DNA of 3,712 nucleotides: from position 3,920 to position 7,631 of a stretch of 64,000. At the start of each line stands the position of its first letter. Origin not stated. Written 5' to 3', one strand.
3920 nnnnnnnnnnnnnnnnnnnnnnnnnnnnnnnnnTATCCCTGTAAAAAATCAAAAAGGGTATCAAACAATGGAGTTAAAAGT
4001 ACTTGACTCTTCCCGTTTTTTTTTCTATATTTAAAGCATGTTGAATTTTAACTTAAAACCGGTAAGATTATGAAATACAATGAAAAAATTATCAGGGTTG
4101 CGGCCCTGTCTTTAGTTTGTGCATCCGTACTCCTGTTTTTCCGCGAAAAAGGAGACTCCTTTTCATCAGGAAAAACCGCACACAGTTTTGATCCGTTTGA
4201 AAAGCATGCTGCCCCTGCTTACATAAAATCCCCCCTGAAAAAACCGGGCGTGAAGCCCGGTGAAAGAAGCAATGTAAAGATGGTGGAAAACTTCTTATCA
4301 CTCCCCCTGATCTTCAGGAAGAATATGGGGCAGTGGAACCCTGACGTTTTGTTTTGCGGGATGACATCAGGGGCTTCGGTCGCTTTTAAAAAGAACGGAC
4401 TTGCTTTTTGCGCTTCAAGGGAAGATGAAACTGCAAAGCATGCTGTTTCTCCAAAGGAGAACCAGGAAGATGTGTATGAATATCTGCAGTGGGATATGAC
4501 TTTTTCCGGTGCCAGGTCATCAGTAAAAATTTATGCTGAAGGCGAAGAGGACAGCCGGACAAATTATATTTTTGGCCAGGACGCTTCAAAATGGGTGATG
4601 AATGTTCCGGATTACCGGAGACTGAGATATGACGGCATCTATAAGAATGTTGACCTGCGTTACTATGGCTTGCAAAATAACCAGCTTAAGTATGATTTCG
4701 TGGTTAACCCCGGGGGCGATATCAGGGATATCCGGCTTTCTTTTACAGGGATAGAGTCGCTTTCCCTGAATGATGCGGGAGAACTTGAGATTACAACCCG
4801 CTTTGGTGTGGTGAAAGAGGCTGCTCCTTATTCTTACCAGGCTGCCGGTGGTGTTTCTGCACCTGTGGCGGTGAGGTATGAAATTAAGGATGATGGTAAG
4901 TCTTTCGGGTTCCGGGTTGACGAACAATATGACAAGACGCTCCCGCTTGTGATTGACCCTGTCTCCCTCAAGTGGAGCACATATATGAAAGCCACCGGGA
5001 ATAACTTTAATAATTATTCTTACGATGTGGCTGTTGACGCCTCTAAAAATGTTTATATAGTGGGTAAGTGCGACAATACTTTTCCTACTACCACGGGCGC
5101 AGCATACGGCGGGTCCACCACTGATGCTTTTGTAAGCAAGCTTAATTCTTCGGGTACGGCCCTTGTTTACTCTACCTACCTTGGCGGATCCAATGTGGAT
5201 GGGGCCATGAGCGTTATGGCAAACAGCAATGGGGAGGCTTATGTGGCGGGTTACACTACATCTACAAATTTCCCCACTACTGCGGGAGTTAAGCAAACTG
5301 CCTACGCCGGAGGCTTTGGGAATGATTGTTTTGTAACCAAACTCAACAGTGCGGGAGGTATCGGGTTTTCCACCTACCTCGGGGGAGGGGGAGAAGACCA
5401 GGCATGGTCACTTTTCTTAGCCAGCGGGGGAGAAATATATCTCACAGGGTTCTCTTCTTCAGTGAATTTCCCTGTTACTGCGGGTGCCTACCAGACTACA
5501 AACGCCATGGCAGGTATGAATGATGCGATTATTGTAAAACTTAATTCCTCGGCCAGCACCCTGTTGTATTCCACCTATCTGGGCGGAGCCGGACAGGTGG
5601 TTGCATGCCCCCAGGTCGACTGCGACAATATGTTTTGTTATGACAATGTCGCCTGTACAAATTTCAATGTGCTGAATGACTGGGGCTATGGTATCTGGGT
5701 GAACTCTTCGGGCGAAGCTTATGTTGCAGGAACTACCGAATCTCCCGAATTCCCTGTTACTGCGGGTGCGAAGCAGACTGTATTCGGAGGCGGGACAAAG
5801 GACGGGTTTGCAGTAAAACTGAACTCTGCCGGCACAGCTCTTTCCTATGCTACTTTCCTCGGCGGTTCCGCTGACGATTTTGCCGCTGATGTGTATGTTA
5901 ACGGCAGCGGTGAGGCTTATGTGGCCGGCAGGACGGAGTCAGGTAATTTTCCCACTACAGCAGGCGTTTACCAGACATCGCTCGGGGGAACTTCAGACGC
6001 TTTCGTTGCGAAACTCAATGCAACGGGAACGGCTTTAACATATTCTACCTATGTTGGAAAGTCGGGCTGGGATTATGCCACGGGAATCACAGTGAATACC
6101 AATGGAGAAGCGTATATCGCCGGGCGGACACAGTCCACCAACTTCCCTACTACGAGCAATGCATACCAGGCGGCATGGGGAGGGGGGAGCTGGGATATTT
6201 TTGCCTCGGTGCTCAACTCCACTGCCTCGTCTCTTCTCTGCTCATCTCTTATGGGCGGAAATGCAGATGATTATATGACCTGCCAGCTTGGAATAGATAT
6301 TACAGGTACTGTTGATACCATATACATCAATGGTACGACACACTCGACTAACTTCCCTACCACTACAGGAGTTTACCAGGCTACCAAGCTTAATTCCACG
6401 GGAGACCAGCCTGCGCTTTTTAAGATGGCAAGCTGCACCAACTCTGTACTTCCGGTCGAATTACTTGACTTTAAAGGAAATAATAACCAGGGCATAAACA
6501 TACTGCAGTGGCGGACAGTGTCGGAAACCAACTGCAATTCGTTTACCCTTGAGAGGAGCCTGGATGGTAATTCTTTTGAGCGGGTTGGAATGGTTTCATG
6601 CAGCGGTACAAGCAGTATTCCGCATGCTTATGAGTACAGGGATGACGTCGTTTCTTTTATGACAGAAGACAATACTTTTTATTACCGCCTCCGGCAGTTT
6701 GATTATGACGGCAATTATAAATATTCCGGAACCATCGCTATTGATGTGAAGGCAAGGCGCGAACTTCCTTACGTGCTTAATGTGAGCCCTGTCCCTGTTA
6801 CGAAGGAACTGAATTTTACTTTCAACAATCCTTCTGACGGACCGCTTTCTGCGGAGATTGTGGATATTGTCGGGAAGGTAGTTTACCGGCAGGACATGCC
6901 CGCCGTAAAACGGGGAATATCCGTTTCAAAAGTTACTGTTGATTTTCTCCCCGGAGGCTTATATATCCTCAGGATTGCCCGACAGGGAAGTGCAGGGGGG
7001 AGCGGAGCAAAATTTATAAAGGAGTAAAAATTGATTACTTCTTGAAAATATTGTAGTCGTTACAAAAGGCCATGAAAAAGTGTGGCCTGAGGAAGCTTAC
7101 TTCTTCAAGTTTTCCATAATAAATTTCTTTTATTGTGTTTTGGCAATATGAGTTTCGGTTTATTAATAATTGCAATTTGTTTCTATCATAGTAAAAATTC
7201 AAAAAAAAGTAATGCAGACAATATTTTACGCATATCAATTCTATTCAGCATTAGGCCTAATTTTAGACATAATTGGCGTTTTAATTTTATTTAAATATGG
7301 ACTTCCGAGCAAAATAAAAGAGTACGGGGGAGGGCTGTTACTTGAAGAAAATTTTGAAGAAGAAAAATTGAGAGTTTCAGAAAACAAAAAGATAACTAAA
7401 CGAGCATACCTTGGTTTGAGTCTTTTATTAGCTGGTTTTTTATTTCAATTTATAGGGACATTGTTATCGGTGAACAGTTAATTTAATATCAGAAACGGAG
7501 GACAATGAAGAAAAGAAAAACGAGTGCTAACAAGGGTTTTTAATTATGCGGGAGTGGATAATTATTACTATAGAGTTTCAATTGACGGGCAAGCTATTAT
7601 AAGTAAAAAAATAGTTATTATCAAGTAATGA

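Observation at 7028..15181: An ~8 kb A+T-rich island ending in IS3 sequences: likely horizontally acquired DNA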

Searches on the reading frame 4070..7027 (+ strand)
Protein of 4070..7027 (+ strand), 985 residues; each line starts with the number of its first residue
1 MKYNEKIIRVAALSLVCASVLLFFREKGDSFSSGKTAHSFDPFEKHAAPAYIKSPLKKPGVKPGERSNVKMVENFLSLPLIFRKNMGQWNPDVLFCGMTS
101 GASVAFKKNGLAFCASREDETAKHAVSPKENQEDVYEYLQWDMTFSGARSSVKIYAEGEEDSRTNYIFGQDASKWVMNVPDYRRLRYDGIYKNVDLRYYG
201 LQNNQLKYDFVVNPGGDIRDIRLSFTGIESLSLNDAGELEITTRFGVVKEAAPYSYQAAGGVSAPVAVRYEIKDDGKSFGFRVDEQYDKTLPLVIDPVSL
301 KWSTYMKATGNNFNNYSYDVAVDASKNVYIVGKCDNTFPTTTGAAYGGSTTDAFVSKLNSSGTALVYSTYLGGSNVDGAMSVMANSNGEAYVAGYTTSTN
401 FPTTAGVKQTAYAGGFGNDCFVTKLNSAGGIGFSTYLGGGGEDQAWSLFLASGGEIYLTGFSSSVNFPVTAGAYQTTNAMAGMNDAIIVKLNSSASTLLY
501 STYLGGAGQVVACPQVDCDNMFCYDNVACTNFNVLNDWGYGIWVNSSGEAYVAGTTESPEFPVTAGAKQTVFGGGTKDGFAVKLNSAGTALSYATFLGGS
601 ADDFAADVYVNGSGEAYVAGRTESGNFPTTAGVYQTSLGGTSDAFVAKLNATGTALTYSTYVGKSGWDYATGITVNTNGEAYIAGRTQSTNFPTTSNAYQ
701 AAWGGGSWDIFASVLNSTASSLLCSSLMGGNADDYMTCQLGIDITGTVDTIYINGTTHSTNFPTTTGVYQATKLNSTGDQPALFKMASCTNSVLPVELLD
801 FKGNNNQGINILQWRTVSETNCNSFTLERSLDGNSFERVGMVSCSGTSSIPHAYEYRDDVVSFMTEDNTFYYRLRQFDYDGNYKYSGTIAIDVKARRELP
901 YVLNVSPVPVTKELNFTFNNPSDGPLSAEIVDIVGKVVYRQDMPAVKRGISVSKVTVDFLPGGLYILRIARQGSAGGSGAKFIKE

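Call 4: search_protein_families(library=pfam, proteins=[window:4070-7027:+], max_evalue=0.01)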
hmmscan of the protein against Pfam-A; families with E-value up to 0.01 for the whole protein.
window:4070-7027:+ (985 aa): 3 families
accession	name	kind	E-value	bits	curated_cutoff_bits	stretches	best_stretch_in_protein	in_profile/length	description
PF25778.1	DUF7948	-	7e-63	213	27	1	82-298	1-214/214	Domain of unknown function (DUF7948)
PF06739.17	SBBP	-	4.7e-11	42.9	20.5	2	658-693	2-38/38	Beta-propeller repeat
PF18962.6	Por_Secre_tail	-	0.00023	21.8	27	1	906-973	2-66/75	Secretion system C-terminal sorting domain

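Call 11: find_encoding_contigs(protein=window:4070-7027:+, flank=10000, max_places=10)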
Protein window:4070-7027:+ (985 aa): 3 contigs read that carry it; 2 places shown.
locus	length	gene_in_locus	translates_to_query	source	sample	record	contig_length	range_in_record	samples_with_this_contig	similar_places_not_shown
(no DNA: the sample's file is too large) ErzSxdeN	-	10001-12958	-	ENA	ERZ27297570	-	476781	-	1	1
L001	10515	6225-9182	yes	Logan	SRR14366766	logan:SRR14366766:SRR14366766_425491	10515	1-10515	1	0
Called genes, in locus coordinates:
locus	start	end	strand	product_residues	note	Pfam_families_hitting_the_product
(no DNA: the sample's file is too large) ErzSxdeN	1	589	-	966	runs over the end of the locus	PF06739:SBBP (faint), PF14873:BNR_assoc_N, PF18962:Por_Secre_tail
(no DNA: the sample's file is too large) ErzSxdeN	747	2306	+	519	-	-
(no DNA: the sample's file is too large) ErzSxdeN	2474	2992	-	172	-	-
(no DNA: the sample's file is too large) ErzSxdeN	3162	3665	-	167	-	PF19765:DUF6252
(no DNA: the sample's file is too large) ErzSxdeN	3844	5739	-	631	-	PF20695:UbiD_N, PF01977:UbiD, PF20696:UbiD_C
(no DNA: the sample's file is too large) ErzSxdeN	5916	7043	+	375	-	PF00712:DNA_pol3_beta, PF02767:DNA_pol3_beta_2, PF02768:DNA_pol3_beta_3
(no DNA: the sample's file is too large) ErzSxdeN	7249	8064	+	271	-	PF00027:cNMP_binding, PF13545:HTH_Crp_2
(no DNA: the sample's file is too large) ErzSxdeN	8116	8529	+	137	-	PF01242:PTPS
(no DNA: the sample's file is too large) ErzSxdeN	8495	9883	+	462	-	PF04055:Radical_SAM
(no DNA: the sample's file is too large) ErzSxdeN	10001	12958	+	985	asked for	PF25778:DUF7948, PF06739:SBBP (faint), PF18962:Por_Secre_tail (faint)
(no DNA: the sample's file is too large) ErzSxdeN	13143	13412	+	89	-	-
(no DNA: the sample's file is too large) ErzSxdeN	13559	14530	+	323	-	PF18962:Por_Secre_tail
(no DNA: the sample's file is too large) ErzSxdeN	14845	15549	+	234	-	PF18962:Por_Secre_tail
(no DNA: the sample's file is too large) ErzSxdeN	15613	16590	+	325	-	PF18962:Por_Secre_tail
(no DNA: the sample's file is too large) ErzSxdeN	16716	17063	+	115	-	PF01527:HTH_Tnp_1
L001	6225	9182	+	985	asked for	PF25778:DUF7948, PF06739:SBBP (faint), PF18962:Por_Secre_tail (faint)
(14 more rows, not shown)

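Call 34: search_protein_families(library=ncbifam, proteins=[window:4070-7027:+], max_evalue=0.01)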
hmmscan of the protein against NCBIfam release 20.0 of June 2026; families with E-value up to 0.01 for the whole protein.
window:4070-7027:+ (985 aa): 3 families
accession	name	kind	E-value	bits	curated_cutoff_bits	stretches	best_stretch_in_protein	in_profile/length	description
NF047494.1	Lepto_SBBP_lipo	equivalog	1e-09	37.6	400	3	301-494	174-348/466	SBBP repeat beta-propeller lipoprotein, LipL53 family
TIGR04183.1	Por_Secre_tail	domain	0.0002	21.3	23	1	905-972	1-61/72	T9SS type A sorting domain-containing protein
TIGR02608.1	delta_60_rpt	domain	0.0092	15.8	76.5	0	631-654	17-39/55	delta-60 repeat domain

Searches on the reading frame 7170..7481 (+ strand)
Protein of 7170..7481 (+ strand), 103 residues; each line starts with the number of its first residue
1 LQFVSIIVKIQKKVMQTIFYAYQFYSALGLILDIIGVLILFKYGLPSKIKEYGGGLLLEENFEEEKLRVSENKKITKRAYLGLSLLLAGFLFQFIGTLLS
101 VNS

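Call 4: search_protein_families(library=pfam, proteins=[window:7170-7481:+], max_evalue=0.01)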
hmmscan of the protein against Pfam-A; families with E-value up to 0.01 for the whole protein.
window:7170-7481:+ (103 aa): 0 families

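Call 34: search_protein_families(library=ncbifam, proteins=[window:7170-7481:+], max_evalue=0.01)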
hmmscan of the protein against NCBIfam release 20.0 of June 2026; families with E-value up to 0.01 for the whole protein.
window:7170-7481:+ (103 aa): 0 families

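Call 46: search_protein_families(library=padloc, proteins=[window:7170-7481:+], max_evalue=0.01)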
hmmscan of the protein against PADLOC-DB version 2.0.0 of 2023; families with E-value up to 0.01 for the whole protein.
window:7170-7481:+ (103 aa): 0 families

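Call 47: search_protein_families(library=phrogs, proteins=[window:7170-7481:+], max_evalue=0.01)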
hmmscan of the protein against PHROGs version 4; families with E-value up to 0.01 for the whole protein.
window:7170-7481:+ (103 aa): 0 families
